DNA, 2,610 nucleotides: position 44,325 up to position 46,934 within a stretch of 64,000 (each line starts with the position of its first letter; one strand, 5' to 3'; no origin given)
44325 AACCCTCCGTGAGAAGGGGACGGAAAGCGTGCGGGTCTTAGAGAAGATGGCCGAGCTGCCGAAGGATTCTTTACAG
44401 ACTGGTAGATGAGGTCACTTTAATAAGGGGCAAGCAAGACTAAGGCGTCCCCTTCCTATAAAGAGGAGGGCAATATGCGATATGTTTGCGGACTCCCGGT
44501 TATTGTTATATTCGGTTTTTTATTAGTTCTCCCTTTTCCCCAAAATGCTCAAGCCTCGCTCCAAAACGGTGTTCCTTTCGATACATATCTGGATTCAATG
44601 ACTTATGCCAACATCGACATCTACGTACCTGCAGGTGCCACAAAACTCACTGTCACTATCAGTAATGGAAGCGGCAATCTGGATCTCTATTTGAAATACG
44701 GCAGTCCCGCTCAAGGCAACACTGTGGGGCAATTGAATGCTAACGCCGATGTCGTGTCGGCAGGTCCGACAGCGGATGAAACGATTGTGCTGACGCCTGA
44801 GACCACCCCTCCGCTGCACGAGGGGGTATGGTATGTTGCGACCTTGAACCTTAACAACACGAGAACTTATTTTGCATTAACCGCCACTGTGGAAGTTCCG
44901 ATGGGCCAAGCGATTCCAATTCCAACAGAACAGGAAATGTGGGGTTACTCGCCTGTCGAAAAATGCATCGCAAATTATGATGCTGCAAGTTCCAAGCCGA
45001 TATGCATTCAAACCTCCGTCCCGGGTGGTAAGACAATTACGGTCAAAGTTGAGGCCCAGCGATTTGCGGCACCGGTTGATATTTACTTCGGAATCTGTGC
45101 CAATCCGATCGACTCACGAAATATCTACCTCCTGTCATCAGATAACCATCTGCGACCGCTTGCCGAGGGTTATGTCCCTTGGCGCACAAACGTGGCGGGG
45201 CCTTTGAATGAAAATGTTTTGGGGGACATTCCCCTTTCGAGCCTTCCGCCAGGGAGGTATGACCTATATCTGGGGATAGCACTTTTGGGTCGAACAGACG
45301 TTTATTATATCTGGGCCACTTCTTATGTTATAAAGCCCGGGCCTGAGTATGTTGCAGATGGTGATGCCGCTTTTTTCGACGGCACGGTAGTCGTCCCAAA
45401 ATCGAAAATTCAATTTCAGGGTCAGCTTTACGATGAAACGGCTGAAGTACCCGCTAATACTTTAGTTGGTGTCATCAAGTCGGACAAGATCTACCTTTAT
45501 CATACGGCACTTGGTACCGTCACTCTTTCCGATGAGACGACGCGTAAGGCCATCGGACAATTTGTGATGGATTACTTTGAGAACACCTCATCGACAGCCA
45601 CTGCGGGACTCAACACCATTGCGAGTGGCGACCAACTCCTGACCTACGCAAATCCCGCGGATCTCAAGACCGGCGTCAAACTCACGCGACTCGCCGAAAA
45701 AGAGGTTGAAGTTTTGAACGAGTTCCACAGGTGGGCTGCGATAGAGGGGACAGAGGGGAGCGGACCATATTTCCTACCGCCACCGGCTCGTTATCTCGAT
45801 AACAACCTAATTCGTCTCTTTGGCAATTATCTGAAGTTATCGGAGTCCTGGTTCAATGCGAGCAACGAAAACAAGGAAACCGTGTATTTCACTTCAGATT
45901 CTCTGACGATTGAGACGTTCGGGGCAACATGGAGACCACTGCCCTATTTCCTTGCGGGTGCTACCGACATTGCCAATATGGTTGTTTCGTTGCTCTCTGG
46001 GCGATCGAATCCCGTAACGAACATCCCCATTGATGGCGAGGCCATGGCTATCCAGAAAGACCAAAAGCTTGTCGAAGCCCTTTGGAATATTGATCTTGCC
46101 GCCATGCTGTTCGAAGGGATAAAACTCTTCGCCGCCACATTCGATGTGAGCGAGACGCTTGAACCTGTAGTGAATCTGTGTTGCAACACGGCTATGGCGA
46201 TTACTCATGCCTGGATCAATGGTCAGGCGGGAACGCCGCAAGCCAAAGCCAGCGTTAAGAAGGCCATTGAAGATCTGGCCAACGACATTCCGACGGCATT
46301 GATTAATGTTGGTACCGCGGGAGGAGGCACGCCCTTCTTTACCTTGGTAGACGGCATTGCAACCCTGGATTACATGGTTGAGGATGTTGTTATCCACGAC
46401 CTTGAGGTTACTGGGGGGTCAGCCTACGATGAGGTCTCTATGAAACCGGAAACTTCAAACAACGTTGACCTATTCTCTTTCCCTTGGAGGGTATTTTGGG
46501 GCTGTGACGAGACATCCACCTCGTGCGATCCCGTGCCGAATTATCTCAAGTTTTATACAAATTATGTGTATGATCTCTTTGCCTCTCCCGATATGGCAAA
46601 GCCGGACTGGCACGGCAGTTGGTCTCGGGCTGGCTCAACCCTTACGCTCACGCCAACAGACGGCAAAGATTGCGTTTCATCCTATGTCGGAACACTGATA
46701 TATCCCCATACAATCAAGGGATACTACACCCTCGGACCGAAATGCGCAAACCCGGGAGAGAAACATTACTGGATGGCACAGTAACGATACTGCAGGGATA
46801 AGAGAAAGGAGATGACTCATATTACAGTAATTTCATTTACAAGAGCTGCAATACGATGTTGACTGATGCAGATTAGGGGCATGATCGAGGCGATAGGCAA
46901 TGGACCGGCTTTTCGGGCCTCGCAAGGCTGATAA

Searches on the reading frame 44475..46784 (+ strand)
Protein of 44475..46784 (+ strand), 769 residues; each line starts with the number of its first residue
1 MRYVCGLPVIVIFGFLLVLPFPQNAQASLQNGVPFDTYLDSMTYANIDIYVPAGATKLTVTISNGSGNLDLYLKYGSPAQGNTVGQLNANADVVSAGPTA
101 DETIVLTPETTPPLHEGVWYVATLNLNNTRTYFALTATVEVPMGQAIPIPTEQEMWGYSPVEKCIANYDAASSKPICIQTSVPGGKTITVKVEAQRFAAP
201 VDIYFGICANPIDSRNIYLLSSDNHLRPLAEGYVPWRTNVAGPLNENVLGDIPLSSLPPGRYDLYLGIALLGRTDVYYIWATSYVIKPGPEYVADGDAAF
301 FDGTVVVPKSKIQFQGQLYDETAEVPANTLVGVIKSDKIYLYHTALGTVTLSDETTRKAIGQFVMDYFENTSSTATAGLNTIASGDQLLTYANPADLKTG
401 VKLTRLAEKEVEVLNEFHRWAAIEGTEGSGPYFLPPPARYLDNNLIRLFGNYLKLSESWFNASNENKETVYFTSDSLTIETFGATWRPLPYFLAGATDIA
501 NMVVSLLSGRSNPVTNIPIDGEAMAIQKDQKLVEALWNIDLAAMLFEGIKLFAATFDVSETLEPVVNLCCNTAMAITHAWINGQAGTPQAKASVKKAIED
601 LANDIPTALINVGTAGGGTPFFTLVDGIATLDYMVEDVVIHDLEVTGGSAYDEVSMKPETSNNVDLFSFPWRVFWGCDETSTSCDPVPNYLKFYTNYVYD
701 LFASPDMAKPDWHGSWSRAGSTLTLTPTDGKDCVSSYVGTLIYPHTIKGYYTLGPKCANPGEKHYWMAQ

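Call 9: search_protein_families(library=pfam, proteins=[window:44475-46784:+], max_evalue=1)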
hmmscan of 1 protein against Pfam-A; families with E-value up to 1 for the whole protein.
window:44475-46784:+ (769 aa): 1 family
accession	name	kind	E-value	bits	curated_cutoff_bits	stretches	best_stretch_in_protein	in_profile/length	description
PF04151.21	PPC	-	4.5e-07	31.1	25.9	1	49-121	7-66/70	Bacterial pre-peptidase C-terminal domain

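Call 12: find_related_loci(query=window:44475-46784:+, collection=genome_contigs, flank=3000)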
Query window:44475-46784:+ (769 aa) in genome_contigs; peptide patterns used: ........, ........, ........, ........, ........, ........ (x = any residue, [..] = any of these).
14 stretches matched a pattern, but none encodes a relative of the query by tblastn (E <= 1e-3).

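Call 16: find_homologous_proteins(query=window:44475-46784:+)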
Query window:44475-46784:+ (769 aa): 16 proteins with E <= 0.001 among 8000 candidates.
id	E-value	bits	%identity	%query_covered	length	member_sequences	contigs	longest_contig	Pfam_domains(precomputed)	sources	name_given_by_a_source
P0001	0.0e+0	1233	69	100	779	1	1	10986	PF04151.22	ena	-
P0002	0.0e+0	1133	65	100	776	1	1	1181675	-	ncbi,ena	-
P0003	4.5e-206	705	45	95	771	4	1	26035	PF04151.22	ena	-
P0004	9.6e-206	704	47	94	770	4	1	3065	PF04151.22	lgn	-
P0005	4.3e-35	140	36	16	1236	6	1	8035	PF13365.13,PF04151.22,PF14524.13,PF27052.1,PF00089.33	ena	-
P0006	1.7e-34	138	40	12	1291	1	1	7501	PF13365.13,PF04151.22,PF14524.13,PF27052.1,PF00089.33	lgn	-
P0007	9.0e-26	109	35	16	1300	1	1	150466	PF04151.22,PF14524.13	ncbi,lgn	-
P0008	3.6e-21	93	43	18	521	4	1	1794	PF10282.16,PF08450.19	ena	-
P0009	2.8e-19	87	34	26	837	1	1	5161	-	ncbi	-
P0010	2.1e-17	81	38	18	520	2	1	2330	PF10282.16,PF08450.19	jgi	-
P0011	1.4e-16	78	32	14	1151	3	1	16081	PF13365.13,PF04151.22,PF14524.13,PF22072.3,PF23591.2,PF25324.2,PF00089.33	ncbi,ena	-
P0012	1.8e-16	78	32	12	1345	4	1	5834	PF13365.13,PF04151.22,PF14524.13,PF27052.1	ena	-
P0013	1.1e-12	65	34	12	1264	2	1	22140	PF13365.13,PF04151.22,PF14524.13,PF00089.33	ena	-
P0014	2.0e-5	41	26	22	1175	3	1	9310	PF13365.13,PF04151.22,PF00089.33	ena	-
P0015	7.0e-5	40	55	6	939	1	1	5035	PF13715.13,PF00801.27,PF04151.22,PF16371.13,PF13620.13,PF22904.4,PF18911.7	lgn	-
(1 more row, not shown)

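Call 17: find_encoding_contigs(protein=P0001, flank=4000, max_places=3)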
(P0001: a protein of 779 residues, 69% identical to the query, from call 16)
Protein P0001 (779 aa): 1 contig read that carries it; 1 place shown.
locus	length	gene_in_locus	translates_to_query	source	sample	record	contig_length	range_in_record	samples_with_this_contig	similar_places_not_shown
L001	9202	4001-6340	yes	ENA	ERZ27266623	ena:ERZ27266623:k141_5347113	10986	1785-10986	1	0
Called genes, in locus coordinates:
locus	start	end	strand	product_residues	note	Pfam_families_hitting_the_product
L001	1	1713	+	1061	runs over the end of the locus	PF17757:UvrB_inter, PF02559:CarD_TRCF_RID, PF00270:DEAD, PF04851:ResIII, PF00271:Helicase_C, PF03461:TRCF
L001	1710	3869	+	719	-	-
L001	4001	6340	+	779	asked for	PF04151:PPC (faint)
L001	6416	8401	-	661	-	PF18998:Flg_new_2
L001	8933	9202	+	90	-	?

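Call 18: find_encoding_contigs(protein=P0002, flank=4000, max_places=3)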
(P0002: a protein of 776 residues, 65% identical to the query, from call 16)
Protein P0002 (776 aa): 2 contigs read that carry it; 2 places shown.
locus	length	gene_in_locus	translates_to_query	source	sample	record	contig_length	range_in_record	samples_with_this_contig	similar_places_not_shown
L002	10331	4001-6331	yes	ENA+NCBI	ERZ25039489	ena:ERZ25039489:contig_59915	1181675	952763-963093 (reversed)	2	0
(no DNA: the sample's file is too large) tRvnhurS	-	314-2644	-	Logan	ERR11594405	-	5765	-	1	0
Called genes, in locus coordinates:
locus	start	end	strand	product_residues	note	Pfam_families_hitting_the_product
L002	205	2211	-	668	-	PF00456:Transketolase_N, PF02779:Transket_pyr, PF22613:Transketolase_C_1, PF02780:Transketolase_C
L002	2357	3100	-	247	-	PF00730:HhH-GPD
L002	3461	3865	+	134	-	PF00293:NUDIX, PF14815:NUDIX_4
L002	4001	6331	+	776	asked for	-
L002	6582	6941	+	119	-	PF09413:DUF2007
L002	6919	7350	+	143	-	PF04386:SspB (faint)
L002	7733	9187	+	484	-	PF01425:Amidase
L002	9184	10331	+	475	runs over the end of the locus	PF02934:GatB_N, PF02637:GatB_Yqey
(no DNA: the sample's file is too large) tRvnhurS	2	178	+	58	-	?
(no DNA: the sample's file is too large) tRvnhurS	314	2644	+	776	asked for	-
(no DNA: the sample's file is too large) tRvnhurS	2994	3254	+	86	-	PF09413:DUF2007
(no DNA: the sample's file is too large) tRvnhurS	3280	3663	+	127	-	PF04386:SspB (weak)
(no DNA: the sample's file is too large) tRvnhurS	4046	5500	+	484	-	PF01425:Amidase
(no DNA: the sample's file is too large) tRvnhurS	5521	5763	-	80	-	?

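Call 19: find_encoding_contigs(protein=P0003, flank=4000, max_places=3)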
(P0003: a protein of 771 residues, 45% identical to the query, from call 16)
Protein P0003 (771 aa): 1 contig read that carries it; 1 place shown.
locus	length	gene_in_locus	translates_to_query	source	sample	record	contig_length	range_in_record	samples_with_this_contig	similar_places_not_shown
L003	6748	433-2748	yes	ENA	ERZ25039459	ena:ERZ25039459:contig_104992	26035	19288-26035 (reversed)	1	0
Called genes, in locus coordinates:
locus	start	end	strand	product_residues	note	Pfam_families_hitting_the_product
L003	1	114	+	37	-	?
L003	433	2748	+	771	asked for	PF04151:PPC (weak)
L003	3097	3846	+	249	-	PF08299:Bac_DnaA_C (faint)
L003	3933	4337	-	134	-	PF01850:PIN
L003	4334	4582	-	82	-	-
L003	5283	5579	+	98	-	-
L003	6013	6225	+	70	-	PF21748:UPF0150 (weak), PF15919:HicB_lk_antitox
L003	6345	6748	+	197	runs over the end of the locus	-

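Call 20: find_encoding_contigs(protein=P0004, flank=4000, max_places=3)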
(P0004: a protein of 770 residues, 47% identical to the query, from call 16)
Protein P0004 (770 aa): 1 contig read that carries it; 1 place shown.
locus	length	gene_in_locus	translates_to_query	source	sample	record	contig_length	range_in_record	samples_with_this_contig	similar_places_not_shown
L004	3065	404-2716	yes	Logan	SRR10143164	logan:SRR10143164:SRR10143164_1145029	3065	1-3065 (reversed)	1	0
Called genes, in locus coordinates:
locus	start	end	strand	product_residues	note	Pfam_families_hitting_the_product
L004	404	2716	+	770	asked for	PF04151:PPC (weak)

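Call 29: find_related_loci(query=A2, collection=metagenome_contigs, flank=1500)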
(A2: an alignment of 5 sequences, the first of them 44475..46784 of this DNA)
Query A2 (769 aa) in metagenome_contigs; peptide patterns used: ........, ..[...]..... (x = any residue, [..] = any of these).
175 stretches matched a pattern; 3 encode a relative of the query (tblastn E <= 1e-3); 3 distinct loci.
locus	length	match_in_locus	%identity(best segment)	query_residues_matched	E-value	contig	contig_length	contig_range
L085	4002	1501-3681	47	16-741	0e+0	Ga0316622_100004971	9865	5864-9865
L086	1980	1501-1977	72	1-156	2e-62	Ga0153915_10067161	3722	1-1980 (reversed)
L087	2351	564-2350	49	9-603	3e-112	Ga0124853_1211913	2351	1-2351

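Call 43: search_solved_structures(query=A2, max_evalue=1)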
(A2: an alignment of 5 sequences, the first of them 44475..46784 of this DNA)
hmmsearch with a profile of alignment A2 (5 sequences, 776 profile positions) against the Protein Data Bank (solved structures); distinct sequences matched with E-value up to 1: 1.
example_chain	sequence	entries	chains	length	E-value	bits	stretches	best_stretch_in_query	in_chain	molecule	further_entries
2luw_A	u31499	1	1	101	0.22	12.8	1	56-81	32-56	Metalloprotease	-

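Call 44: search_protein_families(library=ncbifam, proteins=[window:44475-46784:+], max_evalue=0.1)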
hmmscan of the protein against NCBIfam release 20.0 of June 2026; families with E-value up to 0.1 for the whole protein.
window:44475-46784:+ (769 aa): 0 families

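Call 49: find_encoding_contigs(protein=window:44475-46784:+, flank=1500, max_places=10)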
Protein window:44475-46784:+ (769 aa): 3 contigs read that carry it; 3 places shown.
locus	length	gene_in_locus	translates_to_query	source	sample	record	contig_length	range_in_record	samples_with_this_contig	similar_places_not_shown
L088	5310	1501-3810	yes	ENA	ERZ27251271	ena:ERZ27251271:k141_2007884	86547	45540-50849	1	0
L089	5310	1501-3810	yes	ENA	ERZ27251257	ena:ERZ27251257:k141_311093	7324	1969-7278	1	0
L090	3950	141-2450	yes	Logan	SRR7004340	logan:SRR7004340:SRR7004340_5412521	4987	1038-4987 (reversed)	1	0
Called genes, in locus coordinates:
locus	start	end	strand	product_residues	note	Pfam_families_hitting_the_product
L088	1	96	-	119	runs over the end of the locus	PF07238:PilZ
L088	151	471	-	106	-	-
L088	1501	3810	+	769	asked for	PF04151:PPC (weak)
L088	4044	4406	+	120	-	-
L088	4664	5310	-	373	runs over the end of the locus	-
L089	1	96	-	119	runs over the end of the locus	PF07238:PilZ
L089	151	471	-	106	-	-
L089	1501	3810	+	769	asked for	PF04151:PPC (weak)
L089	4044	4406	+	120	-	-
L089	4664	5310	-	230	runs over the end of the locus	?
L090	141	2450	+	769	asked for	PF04151:PPC (weak)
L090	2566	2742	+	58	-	-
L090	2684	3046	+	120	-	-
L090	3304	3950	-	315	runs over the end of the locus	-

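Call 53: predict_structure(alignment_id=A2)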
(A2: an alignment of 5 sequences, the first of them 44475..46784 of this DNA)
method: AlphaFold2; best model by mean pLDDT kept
length: 769 residues; sequences in the alignment: 5
mean_pLDDT: 37.8   pTM: 0.23
mean pLDDT of the five models: 37.8, 36.4, 34.2, 32.3, 30.5
residues with pLDDT >= 90: 0; 70-90: 31; 50-70: 151; < 50: 587
segments of 3 or more residues with pLDDT < 50: 1-42, 141-199, 207-239, 241-261, 270-297, 335-339, 345-677, 681-683, 685-735, 741-745
pLDDT, mean of each block of 10 residues (from residue 1): 30 35 26 30 54 62 62 69 66 66 72 64 62 53 28 25 28 34 39 44 50 33 38 45 43 43 52 40 36 36 64 62 63 48 43 28 26 24 22 22 20 21 23 23 25 24 21 20 20 25 35 33 27 27 28 28 33 33 36 41 32 25 25 22 21 21 28 47 39 25 30 30 34 48 52 59 58
secondary structure, 60 per line:
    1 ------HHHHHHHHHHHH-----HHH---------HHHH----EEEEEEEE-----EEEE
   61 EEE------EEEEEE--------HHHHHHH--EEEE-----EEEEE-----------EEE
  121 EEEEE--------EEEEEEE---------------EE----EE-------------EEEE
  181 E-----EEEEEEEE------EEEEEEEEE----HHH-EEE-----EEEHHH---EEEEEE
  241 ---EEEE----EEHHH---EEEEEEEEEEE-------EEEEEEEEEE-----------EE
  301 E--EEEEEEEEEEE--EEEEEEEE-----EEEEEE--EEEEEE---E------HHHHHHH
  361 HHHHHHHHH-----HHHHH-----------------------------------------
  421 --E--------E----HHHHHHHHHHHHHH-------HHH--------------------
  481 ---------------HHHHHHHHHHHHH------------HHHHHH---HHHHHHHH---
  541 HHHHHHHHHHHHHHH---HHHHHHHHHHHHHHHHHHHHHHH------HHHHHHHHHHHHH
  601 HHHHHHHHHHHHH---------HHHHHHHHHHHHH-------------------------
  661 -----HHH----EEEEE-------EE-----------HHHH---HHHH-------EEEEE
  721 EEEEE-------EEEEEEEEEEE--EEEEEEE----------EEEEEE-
elements in order (helices of 4 or more, strands of 3 or more residues): H7-18 H36-39 E44-51 E57-63 E70-75 H84-90 E93-96 E102-106 E118-125 E134-140 E177-181 E187-194 E201-209 E218-220 E226-228 E235-240 E244-247 E260-270 E278-287 E299-301 E304-314 E317-324 E330-335 E338-343 H354-369 H375-379 H437-450 H496-508 H521-526 H530-537 H541-555 H559-581 H588-613 H623-635 E673-677 H698-701 H705-708 E716-725 E733-743 E746-752 E763-768

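Call 65: search_protein_representatives(alignment_id=A2)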
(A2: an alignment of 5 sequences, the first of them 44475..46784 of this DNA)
Query: 5 sequences, 776 profile positions. Proteins with E-value up to 0.001 (for the whole library): 1728; up to 1e-10: 976; up to 1e-30: 183. The best 150 are listed.
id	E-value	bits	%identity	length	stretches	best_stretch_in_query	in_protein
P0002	0.0e+00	1465.0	-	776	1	1-776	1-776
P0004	0.0e+00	1381.9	-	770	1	1-775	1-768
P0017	1.2e-212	724.8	-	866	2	80-773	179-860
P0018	1.2e-158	546.1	-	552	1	223-775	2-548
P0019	9.4e-118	410.9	-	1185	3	124-500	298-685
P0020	6.4e-115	401.5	-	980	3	144-499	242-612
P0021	2.9e-113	396.0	-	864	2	5-451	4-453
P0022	1.1e-110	387.5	-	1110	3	146-500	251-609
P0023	5.7e-109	381.8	-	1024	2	1-498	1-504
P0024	4.7e-103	362.3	-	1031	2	13-500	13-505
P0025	3.7e-99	349.4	-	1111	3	142-440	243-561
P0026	4.5e-94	332.6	-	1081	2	53-458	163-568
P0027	1.0e-76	275.2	-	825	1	16-496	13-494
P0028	1.1e-74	268.4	-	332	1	20-329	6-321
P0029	4.8e-72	259.7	-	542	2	22-143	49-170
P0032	3.2e-62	227.2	-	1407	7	47-155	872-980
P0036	6.2e-57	209.8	-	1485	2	127-310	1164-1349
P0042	5.8e-55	203.2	-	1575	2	153-285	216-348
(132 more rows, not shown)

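Call 66: search_protein_families(library=pfam, proteins=[P0017, P0019, P0020, P0022, P0023, P0032, P0036, P0042], max_evalue=0.0001)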
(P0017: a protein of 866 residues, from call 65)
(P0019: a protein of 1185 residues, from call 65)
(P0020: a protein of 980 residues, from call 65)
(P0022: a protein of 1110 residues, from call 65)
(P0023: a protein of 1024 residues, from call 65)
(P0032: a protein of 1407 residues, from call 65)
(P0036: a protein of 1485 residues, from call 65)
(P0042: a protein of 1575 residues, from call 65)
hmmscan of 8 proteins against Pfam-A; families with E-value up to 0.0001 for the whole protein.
P0017 (866 aa): 6 families
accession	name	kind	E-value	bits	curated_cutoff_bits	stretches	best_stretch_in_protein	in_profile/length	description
PF22073.2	Cep192_D4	-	9.9e-12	45.5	35.5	1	140-239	5-111/112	Cep192 domain 4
PF22544.2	HYDIN_VesB_CFA65-like_Ig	-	7.2e-11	42.6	25.5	1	144-233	8-97/100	HYDIN/CFA65/VesB-like, Ig-like domain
PF15780.11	ASH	-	1.4e-10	41.7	27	1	144-225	12-92/98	Abnormal spindle-like microcephaly-assoc'd, ASPM-SPD-2-Hydin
PF04151.21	PPC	-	8.3e-10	39.8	25.9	1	51-121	9-66/70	Bacterial pre-peptidase C-terminal domain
PF07610.17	DUF1573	-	1e-05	25.9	26.1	1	144-230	6-90/98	Protein of unknown function (DUF1573)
PF24770.2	Ig-CFAP74_2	-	3e-05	25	27.4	0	195-240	138-183/185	CFAP74 second Ig-like domain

P0019 (1185 aa): 1 family
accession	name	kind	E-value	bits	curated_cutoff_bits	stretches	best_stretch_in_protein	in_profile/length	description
PF04151.21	PPC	-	3.2e-09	38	25.9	1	51-122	8-66/70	Bacterial pre-peptidase C-terminal domain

P0020 (980 aa): 6 families
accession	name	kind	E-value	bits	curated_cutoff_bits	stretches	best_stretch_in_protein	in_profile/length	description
PF15780.11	ASH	-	5.6e-12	46.1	27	1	142-225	10-92/98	Abnormal spindle-like microcephaly-assoc'd, ASPM-SPD-2-Hydin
PF22544.2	HYDIN_VesB_CFA65-like_Ig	-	2.9e-11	43.9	25.5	1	144-227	8-91/100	HYDIN/CFA65/VesB-like, Ig-like domain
PF22073.2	Cep192_D4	-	9e-10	39.2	35.5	1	143-239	8-111/112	Cep192 domain 4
PF04151.21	PPC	-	1.8e-09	38.8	25.9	1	48-119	8-66/70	Bacterial pre-peptidase C-terminal domain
PF12371.14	TMEM131_like_N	-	2.2e-06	28.2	28.8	1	145-222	7-83/84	Transmembrane protein 131-like N-terminal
PF07610.17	DUF1573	-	3.6e-05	24.2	26.1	1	143-232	5-92/98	Protein of unknown function (DUF1573)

P0022 (1110 aa): 6 families
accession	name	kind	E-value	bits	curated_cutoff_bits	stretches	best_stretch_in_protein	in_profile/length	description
PF22073.2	Cep192_D4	-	2.3e-11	44.3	35.5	1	152-246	10-111/112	Cep192 domain 4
PF15780.11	ASH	-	7.8e-11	42.5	27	1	152-232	13-92/98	Abnormal spindle-like microcephaly-assoc'd, ASPM-SPD-2-Hydin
PF22544.2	HYDIN_VesB_CFA65-like_Ig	-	9e-11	42.3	25.5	1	149-235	5-92/100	HYDIN/CFA65/VesB-like, Ig-like domain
PF04151.21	PPC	-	1.1e-09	39.5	25.9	1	50-121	8-66/70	Bacterial pre-peptidase C-terminal domain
PF24770.2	Ig-CFAP74_2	-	6.2e-08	33.7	27.4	0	201-247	137-183/185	CFAP74 second Ig-like domain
PF07610.17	DUF1573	-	1.5e-06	28.6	26.1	1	152-237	7-90/98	Protein of unknown function (DUF1573)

P0023 (1024 aa): 1 family
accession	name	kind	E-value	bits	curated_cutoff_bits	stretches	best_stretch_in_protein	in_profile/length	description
PF04151.21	PPC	-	1.3e-07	32.8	25.9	1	48-119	8-66/70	Bacterial pre-peptidase C-terminal domain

P0032 (1407 aa): 3 families
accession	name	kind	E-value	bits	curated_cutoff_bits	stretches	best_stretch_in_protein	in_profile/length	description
PF04151.21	PPC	-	1.4e-44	151.3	25.9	4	870-946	3-67/70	Bacterial pre-peptidase C-terminal domain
PF13365.12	Trypsin_2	-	1.1e-09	39.6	27.6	1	225-387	1-144/144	Trypsin-like peptidase domain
PF14524.12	Wzt_C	-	5.1e-09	36.7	30.4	0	657-687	79-109/143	Wzt C-terminal domain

P0036 (1485 aa): 3 families
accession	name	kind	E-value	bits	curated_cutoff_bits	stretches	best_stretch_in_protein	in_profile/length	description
PF16640.11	Big_3_5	-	2.5e-65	217.5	35.5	4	1014-1101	1-88/88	Bacterial Ig-like domain (group 3)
PF18998.6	Flg_new_2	-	5.7e-14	52.3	23.6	1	1109-1185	1-72/73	Divergent InlB B-repeat domain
PF13229.12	Beta_helix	-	7e-08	32.7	25.9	0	661-816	14-149/158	Right handed beta helix region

P0042 (1575 aa): 7 families
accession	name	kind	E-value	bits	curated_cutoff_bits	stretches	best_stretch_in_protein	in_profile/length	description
PF00041.27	fn3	-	1e-56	189.5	25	5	1232-1320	3-83/84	Fibronectin type III domain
PF25788.1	Ig_Rha78A_N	-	4.3e-28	98.1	27.4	0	1138-1222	13-101/105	Rha78A-like, N-terminal immunoglobulin domain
PF19077.6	Big_13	-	5.3e-09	36.9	27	0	1386-1413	66-94/102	Bacterial Ig-like domain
PF22352.2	K319L-like_PKD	-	2.1e-07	31.3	27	0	1442-1516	14-84/84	K319L-like, PKD domain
PF18998.6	Flg_new_2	-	1.2e-06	28.9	23.6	1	381-432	15-70/73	Divergent InlB B-repeat domain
PF24893.1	DUF7743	-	2.5e-05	24.4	27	0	1093-1118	71-96/120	Domain of unknown function (DUF7743)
PF12245.14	Big_3_2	-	3.2e-05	24.5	23.3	0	1193-1214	92-113/122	Bacterial Ig-like domain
